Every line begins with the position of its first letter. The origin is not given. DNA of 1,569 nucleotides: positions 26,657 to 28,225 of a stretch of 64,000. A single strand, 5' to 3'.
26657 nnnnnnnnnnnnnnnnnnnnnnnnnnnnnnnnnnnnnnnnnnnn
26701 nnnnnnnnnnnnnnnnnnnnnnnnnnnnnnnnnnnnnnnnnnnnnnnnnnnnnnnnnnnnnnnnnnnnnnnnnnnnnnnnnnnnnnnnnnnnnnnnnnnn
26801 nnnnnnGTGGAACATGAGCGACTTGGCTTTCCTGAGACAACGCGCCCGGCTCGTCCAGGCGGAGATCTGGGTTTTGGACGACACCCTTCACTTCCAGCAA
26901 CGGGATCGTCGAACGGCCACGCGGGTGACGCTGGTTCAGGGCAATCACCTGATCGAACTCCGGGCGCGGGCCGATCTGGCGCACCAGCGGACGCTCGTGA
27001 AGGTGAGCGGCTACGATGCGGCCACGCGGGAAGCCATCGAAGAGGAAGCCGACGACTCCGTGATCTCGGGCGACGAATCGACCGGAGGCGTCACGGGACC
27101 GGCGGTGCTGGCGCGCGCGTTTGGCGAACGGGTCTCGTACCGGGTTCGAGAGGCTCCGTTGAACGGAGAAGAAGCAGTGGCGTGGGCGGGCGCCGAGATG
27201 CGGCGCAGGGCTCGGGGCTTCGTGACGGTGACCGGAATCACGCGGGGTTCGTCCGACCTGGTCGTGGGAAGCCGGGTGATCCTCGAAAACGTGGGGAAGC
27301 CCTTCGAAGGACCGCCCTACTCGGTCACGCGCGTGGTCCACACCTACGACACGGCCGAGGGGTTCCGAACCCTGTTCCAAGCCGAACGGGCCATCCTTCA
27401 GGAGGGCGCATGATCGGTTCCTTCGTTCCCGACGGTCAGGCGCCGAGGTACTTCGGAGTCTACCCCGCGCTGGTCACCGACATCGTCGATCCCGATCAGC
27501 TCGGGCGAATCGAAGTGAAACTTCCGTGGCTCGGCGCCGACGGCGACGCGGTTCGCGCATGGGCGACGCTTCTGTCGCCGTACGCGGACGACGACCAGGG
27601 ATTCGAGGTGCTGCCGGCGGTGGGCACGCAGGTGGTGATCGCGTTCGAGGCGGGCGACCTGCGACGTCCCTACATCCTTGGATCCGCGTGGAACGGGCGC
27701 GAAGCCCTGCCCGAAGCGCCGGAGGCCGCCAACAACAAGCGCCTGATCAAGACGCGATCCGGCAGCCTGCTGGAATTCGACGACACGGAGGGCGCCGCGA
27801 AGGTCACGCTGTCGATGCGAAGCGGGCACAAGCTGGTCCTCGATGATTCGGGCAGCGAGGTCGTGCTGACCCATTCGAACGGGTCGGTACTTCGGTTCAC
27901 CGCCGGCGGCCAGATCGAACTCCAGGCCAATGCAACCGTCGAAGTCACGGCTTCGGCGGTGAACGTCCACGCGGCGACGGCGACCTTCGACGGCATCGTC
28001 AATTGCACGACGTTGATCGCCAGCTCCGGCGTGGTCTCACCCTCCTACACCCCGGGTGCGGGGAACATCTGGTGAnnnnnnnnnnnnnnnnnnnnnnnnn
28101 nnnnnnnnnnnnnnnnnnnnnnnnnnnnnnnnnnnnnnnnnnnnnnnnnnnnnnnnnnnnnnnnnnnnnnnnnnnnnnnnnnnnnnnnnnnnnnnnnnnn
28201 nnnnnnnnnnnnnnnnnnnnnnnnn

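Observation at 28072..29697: Transmembrane protein encoded inside the baseplate operon at the position usually held by PAAR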

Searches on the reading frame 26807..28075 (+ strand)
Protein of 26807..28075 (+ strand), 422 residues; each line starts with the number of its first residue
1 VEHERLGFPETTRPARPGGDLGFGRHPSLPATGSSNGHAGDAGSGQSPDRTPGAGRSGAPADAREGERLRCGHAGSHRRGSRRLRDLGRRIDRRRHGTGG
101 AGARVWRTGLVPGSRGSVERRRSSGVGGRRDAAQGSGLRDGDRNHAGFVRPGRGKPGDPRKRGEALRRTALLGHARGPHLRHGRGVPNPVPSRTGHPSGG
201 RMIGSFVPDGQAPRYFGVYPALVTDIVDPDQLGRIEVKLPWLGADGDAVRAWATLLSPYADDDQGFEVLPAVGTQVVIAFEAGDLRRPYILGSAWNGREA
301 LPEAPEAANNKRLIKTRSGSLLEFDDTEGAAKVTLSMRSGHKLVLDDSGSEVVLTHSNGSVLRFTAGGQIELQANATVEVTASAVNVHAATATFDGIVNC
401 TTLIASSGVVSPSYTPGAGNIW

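Call 5: search_protein_families(library=pfam, proteins=[window:26807-28075:+], max_evalue=0.01)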
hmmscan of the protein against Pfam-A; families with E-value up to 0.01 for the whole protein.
window:26807-28075:+ (422 aa): 2 families
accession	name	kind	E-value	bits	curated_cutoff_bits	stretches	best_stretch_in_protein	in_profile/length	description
PF04717.18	Phage_base_V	-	3.2e-23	82.3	23.8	1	219-295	1-75/75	Type VI secretion system/phage-baseplate injector OB domain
PF20093.5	DUF6484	-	4.2e-05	24.6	27.6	1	264-292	39-59/61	Domain of unknown function (DUF6484)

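Call 8: search_protein_families(library=ncbifam, proteins=[window:26807-28075:+], max_evalue=0.01)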
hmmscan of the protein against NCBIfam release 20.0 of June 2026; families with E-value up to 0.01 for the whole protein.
window:26807-28075:+ (422 aa): 4 families
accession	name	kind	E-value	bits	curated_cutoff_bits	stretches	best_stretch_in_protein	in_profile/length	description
NF033848.1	VgrG_rel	hypoth_equivalog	3.1e-21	75.3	275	1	209-378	368-542/547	VgrG-related protein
TIGR01646.1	vgr_GE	subfamily_domain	4.3e-17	62.2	121.8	1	225-336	358-476/480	type VI secretion system tip protein VgrG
TIGR03361.1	VI_Rhs_Vgr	subfamily_domain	4.8e-11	41.9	186.35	1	230-352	377-508/513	type VI secretion system tip protein TssI/VgrG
TIGR01644.1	phage_P2_V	subfamily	0.0034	17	46.75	0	267-410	49-173/192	phage baseplate assembly protein V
